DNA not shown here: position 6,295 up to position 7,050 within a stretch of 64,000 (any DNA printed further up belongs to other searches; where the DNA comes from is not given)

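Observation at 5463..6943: Unassigned family of small secreted Ser/Gly-rich proteins with a conserved F-x-x-L-R-P-P tail, paired with PEP-CTERM cargo (pair 1)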

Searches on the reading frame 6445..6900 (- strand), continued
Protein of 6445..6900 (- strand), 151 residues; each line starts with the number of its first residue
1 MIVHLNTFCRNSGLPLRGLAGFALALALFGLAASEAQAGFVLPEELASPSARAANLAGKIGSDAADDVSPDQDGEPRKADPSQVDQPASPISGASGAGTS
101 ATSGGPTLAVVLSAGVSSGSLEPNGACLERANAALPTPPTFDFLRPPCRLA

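Call 67: search_solved_structures(query=A8, max_evalue=10, show_alignments=3)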
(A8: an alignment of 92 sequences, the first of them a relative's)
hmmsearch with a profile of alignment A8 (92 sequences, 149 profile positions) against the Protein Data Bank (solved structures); distinct sequences matched with E-value up to 10: 35.
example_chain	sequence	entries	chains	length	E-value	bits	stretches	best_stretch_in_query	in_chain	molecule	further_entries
3cmu_A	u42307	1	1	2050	6.3e-06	29.7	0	62-125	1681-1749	Protein recA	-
3cmt_A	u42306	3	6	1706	4.3e-05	26.9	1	61-125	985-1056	Protein recA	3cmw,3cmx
3cmv_A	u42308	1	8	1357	0.00019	24.9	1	61-125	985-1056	Protein recA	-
9myg_A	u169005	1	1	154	0.025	18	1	13-104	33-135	Archaeal Type IV pilin N-terminal domain-containing protein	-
6wwa_Y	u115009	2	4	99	0.13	15.6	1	82-134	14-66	Shieldin complex subunit 2,Shieldin complex subunit 3 chimera | Shieldin complex subunit 2, Shieldin complex subunit 3 chimera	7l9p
8w6c_A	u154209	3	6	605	0.19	15.1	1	17-107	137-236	Solute carrier family 13 member 2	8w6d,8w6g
7x39_A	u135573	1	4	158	0.22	14.9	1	77-104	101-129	Enhancer of rudimentary homolog,Cip1-interacting zinc finger protein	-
6trp_A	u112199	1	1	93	0.39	14.1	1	80-100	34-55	Peptide synthetase XpsB,Peptide synthetase XpsB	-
7fix_F1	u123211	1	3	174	0.51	13.7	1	10-69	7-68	Photosystem I reaction center subunit III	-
9pzs_K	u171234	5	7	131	0.53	13.7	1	18-60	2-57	Light chain of GluN2A-specific monoclonal Fab fragment, termed 3D2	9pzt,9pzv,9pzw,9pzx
7ydt_A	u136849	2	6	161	0.54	13.6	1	50-106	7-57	MPN domain containing protein | MPN domain-containing protein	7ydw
9syr_LN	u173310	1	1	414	0.72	13.2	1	59-104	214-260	Green fluorescent protein,Small ubiquitin-related modifier 1,Green fluorescent protein,Sma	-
4dk0_A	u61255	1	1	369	0.76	13.2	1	83-111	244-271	Putative MacA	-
8e9y_A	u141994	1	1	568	0.82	13.1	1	77-102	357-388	Muscarinic acetylcholine receptor M3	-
7pp2_A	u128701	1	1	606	0.89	13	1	77-106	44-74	Exocyst subunit Exo70 family protein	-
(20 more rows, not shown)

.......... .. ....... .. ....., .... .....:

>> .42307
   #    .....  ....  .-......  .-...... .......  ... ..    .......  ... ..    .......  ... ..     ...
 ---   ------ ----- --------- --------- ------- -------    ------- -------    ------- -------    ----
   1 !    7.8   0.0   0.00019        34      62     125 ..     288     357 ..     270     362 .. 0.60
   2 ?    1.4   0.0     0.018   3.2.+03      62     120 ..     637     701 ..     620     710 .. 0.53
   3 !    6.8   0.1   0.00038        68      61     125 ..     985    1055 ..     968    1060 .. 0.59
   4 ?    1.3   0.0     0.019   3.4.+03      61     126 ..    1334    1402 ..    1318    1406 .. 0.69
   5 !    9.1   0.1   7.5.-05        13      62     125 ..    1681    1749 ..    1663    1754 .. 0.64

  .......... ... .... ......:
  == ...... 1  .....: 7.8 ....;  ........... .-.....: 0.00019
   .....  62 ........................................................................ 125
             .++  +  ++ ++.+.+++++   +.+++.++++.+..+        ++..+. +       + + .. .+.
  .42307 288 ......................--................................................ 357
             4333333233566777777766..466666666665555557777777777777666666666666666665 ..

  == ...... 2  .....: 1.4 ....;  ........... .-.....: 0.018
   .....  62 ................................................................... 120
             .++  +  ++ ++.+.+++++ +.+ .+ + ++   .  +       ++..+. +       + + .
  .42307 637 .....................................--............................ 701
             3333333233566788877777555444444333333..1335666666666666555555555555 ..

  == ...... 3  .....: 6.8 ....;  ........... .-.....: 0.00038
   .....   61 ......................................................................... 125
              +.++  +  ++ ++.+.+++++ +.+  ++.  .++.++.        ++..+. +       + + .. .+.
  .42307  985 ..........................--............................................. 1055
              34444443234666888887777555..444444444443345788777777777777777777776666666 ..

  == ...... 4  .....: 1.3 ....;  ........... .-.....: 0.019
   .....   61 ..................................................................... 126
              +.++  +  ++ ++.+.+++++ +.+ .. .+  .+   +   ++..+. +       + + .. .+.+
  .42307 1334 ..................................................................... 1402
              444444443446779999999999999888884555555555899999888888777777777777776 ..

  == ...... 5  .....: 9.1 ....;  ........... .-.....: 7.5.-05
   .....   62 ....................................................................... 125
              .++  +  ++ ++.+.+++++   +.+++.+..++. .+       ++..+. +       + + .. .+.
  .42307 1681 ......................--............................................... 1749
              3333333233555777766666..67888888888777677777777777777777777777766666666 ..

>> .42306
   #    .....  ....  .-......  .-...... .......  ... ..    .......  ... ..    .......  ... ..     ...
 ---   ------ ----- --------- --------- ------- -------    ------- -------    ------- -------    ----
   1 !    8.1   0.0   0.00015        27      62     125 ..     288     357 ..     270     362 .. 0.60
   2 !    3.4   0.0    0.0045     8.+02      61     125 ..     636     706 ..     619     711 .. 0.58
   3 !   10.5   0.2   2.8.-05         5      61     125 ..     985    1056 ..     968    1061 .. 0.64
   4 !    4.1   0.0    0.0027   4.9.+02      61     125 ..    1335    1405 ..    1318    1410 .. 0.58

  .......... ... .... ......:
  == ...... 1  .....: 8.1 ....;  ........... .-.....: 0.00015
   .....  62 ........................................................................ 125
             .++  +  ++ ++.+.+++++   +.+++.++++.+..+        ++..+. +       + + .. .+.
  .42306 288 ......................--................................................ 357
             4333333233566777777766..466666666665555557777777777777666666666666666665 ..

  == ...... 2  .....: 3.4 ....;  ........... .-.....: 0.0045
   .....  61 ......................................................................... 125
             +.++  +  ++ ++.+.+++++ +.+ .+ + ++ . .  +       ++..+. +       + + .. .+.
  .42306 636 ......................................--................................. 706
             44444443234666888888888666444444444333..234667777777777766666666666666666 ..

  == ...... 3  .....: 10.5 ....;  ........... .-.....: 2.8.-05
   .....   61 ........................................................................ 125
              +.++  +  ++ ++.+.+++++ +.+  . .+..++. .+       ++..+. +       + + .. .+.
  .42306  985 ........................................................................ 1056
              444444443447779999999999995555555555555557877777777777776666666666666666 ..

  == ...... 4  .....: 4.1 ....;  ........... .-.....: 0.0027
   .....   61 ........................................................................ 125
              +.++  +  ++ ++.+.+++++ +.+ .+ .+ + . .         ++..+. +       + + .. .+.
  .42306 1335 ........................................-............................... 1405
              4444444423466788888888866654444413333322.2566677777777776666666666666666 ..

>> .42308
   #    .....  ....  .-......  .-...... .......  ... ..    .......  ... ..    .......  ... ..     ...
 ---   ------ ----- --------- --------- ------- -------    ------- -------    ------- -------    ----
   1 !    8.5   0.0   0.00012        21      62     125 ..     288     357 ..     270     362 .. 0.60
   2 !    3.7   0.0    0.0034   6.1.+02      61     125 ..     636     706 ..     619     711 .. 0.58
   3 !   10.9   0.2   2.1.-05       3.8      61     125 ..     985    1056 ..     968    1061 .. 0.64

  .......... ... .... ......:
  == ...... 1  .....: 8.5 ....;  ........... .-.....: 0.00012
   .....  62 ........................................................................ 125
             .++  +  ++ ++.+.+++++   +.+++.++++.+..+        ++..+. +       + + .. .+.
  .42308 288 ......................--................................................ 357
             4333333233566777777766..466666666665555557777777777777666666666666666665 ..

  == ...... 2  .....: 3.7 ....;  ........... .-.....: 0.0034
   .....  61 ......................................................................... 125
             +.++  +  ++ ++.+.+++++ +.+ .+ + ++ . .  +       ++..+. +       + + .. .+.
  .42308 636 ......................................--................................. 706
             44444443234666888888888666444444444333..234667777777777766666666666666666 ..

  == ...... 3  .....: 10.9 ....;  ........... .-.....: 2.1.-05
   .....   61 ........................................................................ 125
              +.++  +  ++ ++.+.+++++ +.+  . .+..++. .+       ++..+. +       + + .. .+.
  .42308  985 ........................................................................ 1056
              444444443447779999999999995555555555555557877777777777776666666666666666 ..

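Call 71: list_cluster_members(proteins=[P0054, P0022, P0021, P0045, P0028, P0064, P0019, P0025, P0040, P0050])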
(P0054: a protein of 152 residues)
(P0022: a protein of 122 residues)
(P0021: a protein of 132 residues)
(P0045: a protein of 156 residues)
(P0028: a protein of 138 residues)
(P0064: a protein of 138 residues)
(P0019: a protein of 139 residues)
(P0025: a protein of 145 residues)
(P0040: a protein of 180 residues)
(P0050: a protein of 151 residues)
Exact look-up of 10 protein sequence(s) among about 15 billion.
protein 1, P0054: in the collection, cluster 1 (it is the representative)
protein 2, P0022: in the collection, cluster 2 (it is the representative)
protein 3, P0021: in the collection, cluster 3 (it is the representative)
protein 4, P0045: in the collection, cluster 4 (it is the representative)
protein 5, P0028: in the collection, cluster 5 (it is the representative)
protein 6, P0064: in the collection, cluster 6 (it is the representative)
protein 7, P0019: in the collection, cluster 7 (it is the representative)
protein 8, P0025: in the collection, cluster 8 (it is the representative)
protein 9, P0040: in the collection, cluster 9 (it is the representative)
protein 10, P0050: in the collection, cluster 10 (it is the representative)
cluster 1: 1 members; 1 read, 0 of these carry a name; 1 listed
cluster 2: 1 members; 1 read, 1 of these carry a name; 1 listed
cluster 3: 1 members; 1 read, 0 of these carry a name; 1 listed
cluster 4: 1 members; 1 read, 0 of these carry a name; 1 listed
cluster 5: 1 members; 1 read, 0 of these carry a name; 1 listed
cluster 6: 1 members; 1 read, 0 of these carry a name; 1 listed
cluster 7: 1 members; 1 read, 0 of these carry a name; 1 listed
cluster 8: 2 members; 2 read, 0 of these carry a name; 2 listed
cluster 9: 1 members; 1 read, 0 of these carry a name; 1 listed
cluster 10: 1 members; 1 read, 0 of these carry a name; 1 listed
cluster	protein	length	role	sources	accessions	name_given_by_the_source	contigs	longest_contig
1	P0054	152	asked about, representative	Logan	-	-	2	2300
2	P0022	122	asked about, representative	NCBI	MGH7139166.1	MAG: hypothetical protein ACREHD_25755 [Pirellulales bacterium]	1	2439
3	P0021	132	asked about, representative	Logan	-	-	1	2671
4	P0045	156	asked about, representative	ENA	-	-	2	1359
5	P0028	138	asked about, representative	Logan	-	-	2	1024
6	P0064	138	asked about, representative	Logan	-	-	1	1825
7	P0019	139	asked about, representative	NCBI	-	-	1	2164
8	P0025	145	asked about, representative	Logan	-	-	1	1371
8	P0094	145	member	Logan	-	-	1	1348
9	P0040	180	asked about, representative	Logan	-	-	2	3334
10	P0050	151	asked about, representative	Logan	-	-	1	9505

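Call 72: find_encoding_contigs(protein=P0050, flank=8000, max_places=2)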
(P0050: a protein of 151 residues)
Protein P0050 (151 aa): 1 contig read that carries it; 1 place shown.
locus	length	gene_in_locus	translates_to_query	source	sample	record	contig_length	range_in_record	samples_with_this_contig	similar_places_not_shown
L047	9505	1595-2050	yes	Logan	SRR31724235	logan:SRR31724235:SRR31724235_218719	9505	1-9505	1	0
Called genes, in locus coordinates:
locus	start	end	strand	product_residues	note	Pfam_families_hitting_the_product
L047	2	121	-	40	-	?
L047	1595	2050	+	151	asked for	-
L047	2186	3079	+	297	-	-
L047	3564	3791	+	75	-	-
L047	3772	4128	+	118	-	-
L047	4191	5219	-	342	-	PF00899:ThiF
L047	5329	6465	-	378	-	PF14512:TM1586_NiRdase (faint), PF00881:Nitroreductase (faint)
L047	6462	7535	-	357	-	PF25917:BSH_RND (weak), PF25973:BSH_CzcB, PF25881:HH_YBHG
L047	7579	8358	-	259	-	PF00005:ABC_tran, PF02463:SMC_N (faint), PF13304:AAA_21 (faint)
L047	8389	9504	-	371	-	?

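Call 73: find_encoding_contigs(protein=P0040, flank=8000, max_places=2)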
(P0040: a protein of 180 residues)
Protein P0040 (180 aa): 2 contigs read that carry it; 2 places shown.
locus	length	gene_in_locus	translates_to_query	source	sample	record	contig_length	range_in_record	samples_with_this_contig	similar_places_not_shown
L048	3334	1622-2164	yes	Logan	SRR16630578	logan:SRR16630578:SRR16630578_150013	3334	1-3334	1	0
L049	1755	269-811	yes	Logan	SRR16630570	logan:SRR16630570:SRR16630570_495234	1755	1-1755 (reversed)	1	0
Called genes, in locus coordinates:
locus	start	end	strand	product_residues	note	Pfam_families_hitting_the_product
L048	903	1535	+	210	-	PF00498:FHA, PF00196:GerE (weak)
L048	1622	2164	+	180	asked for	-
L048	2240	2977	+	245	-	-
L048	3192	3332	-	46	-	?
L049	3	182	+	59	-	?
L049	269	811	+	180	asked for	-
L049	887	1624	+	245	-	-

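Call 75: find_encoding_contigs(protein=P0064, flank=8000, max_places=2)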
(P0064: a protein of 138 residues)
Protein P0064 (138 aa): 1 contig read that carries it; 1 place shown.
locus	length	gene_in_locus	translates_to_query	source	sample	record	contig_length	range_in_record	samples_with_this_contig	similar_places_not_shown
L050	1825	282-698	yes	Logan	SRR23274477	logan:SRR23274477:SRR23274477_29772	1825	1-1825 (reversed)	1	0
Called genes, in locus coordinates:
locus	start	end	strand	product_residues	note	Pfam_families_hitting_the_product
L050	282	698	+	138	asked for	-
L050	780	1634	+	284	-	PF07589:PEP_exosort_dom (faint)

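Call 76: find_encoding_contigs(protein=P0021, flank=8000, max_places=2)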
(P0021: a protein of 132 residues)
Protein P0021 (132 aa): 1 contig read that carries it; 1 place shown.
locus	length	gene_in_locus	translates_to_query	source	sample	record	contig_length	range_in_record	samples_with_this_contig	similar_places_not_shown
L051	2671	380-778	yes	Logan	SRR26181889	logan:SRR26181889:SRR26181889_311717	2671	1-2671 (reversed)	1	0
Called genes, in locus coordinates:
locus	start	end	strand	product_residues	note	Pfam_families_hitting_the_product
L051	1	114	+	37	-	?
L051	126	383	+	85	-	-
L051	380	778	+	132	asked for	-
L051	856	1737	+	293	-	-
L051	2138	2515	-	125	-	-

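Call 77: find_encoding_contigs(protein=P0022, flank=8000, max_places=2)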
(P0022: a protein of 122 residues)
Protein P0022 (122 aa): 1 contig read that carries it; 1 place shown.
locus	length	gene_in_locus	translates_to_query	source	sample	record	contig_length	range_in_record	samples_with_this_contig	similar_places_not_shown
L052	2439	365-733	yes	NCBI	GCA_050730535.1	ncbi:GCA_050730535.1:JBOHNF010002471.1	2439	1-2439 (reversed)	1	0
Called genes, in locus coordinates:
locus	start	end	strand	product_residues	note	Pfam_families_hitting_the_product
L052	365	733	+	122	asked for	-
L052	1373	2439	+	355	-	?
